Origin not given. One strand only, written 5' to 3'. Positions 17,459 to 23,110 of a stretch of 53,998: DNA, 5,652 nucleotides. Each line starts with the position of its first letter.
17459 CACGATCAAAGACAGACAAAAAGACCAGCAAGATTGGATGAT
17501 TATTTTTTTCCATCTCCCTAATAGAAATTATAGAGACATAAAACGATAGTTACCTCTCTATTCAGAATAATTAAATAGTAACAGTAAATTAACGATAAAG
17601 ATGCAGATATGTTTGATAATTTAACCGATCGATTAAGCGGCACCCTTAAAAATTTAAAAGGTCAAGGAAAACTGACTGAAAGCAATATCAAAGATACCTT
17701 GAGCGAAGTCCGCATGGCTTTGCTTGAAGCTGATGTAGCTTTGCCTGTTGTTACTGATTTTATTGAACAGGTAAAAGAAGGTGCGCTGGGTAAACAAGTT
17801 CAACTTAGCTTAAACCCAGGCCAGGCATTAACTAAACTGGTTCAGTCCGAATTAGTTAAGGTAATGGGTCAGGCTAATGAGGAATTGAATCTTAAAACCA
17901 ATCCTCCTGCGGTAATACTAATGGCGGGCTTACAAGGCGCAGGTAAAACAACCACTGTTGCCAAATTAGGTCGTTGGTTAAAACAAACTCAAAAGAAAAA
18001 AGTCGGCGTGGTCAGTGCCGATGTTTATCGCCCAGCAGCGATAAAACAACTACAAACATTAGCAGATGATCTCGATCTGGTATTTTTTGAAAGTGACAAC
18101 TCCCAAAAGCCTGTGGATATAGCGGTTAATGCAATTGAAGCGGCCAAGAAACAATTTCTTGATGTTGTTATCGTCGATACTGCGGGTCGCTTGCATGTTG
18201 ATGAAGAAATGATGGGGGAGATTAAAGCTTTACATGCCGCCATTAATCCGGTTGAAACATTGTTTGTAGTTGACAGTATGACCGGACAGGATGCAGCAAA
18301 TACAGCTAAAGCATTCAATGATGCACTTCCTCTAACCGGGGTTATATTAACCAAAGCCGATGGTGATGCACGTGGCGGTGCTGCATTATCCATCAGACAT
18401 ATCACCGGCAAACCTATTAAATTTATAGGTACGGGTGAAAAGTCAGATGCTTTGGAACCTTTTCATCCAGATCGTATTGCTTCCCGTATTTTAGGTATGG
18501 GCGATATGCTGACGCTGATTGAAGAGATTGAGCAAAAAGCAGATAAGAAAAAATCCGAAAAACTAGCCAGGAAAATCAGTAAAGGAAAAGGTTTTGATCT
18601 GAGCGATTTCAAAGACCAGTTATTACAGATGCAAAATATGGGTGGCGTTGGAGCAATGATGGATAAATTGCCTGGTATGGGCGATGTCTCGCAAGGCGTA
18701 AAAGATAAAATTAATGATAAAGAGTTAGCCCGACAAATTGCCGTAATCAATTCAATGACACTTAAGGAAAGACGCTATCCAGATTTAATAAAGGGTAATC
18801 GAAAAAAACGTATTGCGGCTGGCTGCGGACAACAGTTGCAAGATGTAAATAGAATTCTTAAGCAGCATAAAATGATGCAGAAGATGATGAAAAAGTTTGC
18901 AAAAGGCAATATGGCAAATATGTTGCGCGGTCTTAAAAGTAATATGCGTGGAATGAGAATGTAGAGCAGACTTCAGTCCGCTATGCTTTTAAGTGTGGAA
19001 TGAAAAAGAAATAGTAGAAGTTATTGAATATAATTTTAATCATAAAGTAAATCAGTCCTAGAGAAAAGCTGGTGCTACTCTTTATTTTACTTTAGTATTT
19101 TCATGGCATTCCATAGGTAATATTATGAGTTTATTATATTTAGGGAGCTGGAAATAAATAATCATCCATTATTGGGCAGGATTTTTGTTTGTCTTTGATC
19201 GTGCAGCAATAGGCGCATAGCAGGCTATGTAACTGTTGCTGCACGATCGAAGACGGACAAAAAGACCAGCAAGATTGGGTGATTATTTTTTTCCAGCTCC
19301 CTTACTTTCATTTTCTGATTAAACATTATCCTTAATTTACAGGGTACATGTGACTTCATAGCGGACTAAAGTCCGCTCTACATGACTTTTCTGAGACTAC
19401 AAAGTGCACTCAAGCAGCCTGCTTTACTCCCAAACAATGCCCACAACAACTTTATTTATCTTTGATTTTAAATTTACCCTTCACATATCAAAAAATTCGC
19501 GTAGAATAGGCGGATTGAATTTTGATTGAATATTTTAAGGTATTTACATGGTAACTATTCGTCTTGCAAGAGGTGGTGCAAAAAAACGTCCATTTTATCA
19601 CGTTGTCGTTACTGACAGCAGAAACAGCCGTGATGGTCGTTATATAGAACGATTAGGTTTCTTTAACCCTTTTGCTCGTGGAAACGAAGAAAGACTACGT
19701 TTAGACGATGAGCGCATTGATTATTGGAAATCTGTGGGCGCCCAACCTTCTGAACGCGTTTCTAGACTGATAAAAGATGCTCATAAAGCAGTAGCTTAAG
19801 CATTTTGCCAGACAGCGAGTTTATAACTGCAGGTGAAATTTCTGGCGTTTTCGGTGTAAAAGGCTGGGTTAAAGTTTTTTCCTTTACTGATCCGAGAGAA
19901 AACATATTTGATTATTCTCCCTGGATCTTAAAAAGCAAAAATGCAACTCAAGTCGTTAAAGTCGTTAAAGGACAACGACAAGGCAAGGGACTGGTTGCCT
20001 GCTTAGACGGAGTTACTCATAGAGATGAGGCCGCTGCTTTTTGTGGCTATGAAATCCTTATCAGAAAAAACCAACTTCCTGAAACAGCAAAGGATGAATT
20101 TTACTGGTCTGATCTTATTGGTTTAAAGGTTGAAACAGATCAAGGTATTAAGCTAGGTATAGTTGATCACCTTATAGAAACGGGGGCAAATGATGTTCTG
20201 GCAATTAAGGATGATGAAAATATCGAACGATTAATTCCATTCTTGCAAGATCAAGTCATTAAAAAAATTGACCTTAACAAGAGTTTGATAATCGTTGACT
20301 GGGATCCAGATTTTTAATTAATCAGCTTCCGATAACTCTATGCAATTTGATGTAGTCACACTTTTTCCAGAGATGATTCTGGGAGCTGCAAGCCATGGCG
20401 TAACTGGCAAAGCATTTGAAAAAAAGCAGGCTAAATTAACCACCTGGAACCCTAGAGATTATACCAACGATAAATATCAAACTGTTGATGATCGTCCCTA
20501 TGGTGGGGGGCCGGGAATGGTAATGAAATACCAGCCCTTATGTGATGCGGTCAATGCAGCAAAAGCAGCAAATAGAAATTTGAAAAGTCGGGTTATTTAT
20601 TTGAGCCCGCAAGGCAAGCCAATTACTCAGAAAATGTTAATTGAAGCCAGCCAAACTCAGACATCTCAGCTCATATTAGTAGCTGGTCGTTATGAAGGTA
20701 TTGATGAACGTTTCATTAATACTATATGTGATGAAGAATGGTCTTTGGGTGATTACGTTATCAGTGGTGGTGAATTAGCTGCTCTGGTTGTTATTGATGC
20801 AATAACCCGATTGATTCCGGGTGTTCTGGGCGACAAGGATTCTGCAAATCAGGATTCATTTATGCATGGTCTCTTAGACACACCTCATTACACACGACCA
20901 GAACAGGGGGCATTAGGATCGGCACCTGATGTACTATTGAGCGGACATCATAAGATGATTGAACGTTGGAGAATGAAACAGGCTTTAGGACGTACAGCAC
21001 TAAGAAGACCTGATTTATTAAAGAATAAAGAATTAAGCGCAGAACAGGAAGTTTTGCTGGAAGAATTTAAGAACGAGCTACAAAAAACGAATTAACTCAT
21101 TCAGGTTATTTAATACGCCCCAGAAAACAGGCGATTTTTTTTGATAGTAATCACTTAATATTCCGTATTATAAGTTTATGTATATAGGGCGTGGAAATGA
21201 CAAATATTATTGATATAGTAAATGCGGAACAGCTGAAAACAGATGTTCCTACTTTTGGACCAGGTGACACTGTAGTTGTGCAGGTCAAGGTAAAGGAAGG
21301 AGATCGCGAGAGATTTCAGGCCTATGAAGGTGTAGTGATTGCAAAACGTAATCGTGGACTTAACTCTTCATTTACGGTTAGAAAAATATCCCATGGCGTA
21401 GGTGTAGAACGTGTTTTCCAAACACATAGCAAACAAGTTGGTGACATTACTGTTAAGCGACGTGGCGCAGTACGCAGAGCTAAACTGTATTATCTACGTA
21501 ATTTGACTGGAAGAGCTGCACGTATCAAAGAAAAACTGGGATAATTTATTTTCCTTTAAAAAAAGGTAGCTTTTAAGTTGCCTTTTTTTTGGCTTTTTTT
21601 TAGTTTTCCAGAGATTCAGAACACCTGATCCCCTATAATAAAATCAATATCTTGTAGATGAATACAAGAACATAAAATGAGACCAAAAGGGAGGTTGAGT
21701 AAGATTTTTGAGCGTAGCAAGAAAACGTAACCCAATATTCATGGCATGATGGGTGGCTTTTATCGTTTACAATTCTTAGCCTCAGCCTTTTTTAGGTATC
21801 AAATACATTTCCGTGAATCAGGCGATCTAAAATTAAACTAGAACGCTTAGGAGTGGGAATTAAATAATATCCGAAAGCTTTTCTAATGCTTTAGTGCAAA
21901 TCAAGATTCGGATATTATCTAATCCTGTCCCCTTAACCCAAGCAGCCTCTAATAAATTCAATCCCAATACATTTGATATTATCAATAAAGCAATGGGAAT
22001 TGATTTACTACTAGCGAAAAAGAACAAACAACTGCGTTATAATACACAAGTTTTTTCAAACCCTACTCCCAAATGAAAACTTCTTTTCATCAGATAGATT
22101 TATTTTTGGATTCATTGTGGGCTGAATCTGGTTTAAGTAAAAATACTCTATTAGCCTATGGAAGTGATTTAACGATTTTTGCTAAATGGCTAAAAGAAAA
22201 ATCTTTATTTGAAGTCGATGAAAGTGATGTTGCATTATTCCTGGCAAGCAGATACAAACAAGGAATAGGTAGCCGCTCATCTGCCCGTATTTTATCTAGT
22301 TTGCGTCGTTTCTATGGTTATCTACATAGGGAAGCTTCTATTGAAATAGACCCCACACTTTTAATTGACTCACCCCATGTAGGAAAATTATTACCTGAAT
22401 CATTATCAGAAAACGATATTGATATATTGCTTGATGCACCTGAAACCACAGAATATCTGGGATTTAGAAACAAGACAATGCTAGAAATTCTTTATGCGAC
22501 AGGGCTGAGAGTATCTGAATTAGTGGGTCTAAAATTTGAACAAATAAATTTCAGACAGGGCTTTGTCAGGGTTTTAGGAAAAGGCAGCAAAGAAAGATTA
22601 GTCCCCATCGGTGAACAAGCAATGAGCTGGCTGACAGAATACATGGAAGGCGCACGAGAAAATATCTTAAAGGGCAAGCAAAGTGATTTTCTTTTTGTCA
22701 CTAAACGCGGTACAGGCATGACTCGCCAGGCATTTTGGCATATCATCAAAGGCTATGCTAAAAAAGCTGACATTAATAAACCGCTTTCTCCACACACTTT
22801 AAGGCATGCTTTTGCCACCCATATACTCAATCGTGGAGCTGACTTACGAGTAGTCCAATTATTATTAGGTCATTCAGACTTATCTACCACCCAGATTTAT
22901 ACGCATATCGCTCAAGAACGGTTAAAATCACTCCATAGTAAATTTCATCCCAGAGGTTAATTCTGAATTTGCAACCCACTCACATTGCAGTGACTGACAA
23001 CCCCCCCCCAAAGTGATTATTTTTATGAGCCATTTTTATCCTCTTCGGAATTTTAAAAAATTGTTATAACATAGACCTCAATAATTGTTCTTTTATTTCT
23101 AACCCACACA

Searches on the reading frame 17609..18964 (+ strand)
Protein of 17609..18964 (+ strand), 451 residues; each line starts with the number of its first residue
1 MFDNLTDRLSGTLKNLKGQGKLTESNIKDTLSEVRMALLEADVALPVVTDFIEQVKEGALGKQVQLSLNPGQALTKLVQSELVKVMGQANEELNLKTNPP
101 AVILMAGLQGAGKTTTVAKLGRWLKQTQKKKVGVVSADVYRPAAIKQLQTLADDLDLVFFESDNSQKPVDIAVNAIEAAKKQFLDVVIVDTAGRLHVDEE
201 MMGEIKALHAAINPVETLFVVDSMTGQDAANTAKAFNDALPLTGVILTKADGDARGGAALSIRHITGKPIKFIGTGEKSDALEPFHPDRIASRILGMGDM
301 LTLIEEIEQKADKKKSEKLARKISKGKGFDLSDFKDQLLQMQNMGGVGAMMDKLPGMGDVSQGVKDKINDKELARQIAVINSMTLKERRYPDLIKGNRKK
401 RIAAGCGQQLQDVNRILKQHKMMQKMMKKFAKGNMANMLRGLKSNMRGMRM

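Call 16: find_encoding_contigs(protein=window:17609-18964:+, flank=1000, max_places=3)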
Protein window:17609-18964:+ (451 aa): no gene with exactly this product is on record in the collection.

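Call 68: find_homologous_proteins(query=window:17609-18964:+, max_evalue=1e-50)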
Query window:17609-18964:+ (451 aa): 8000 proteins with E <= 1e-50 among 8000 candidates; the best 120 are listed.
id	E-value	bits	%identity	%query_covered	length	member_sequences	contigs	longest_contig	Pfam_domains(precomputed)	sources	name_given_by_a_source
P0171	5.9e-285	963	100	100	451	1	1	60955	PF02881.25,PF02978.27,PF01656.30,PF13401.13,PF00448.29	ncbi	-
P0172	3.0e-265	898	92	100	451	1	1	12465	PF02881.25,PF02978.27,PF01656.30,PF13401.13,PF00448.29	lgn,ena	-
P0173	6.0e-265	897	92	100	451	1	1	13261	PF02881.25,PF02978.27,PF01656.30,PF13401.13,PF00448.29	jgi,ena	-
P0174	1.7e-263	892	92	100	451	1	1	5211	PF02881.25,PF02978.27,PF01656.30,PF13401.13,PF00448.29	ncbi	-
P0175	5.9e-263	890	92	100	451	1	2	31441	PF02881.25,PF02978.27,PF01656.30,PF13401.13,PF00448.29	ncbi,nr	ncbi:MAG: signal recognition particle protein [Methylococcaceae bacterium]|nr:signal recognition par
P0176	2.9e-262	888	92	100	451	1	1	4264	PF02881.25,PF02978.27,PF01656.30,PF13401.13,PF00448.29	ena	-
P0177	5.9e-262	887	91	100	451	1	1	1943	PF02881.25,PF02978.27,PF01656.30,PF13401.13,PF00448.29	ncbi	-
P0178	1.4e-261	886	91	100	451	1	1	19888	PF02881.25,PF02978.27,PF01656.30,PF13401.13,PF00448.29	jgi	jgi:signal recognition particle subunit SRP54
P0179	4.5e-260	881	90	100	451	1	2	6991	PF02881.25,PF02978.27,PF01656.30,PF13401.13,PF00448.29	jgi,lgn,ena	jgi:signal recognition particle subunit SRP54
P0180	5.4e-260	880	90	100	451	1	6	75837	PF02881.25,PF02978.27,PF01656.30,PF13401.13,PF00448.29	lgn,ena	-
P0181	7.7e-260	880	91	100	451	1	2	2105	PF02881.25,PF02978.27,PF01656.30,PF13401.13,PF00448.29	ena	-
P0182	9.8e-260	880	90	100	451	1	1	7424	PF02881.25,PF02978.27,PF01656.30,PF13401.13,PF00448.29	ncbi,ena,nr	ncbi:MAG: signal recognition particle protein [Methylomarinum sp.]|nr:signal recognition particle pr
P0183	1.3e-259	879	90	100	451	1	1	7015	PF02881.25,PF02978.27,PF01656.30,PF13401.13,PF00448.29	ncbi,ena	-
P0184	1.3e-259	879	90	100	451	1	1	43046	PF02881.25,PF02978.27,PF01656.30,PF13401.13,PF00448.29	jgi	jgi:signal recognition particle subunit SRP54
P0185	2.2e-259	878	90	100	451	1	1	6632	PF02881.25,PF02978.27,PF01656.30,PF13401.13,PF00448.29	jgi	-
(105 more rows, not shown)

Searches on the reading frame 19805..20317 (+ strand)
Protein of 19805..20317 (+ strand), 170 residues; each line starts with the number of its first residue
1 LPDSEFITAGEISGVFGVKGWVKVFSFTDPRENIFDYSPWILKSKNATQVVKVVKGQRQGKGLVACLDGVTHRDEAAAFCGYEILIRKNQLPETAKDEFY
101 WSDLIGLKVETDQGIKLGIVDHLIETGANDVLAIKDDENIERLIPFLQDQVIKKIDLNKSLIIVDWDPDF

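Call 50: search_protein_families(library=pfam, proteins=[window:19805-20317:+], max_evalue=0.00001)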
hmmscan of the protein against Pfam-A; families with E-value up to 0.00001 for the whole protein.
window:19805-20317:+ (170 aa): 3 families
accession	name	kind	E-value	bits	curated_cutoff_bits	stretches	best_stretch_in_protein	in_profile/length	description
PF01782.24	RimM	-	2.8e-23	82.4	23.5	1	9-89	2-83/84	RimM N-terminal domain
PF24986.1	PRC_RimM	-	3.8e-14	52.5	27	1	101-167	1-66/69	RimM PRC barrel domain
PF05239.21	PRC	-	9.4e-10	38.8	21.2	1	97-165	2-72/78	PRC-barrel domain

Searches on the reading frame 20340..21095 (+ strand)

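Call 50: search_protein_families(library=pfam, proteins=[window:20340-21095:+], max_evalue=0.00001)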
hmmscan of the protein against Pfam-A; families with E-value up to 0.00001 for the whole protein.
window:20340-21095:+ (251 aa): 1 family
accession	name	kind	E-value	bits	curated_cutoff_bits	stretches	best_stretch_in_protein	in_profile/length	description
PF01746.26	tRNA_m1G_MT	-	7.1e-57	192.7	27.3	1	23-224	2-195/195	tRNA (Guanine-1)-methyltransferase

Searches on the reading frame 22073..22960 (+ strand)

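Call 50: search_protein_families(library=pfam, proteins=[window:22073-22960:+], max_evalue=0.00001)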
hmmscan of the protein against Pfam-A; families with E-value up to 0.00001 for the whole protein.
window:22073-22960:+ (295 aa): 3 families
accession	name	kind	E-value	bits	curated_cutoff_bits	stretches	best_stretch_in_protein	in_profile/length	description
PF00589.27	Phage_integrase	-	4e-54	183.4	27.1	1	110-282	2-171/172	Phage integrase family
PF02899.23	Phage_int_SAM_1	-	4.1e-20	72.3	22.3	1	8-87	1-82/83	Phage integrase, N-terminal SAM-like domain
PF13495.12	Phage_int_SAM_4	-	6.1e-06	27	27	0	19-84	12-78/85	Phage integrase, N-terminal SAM-like domain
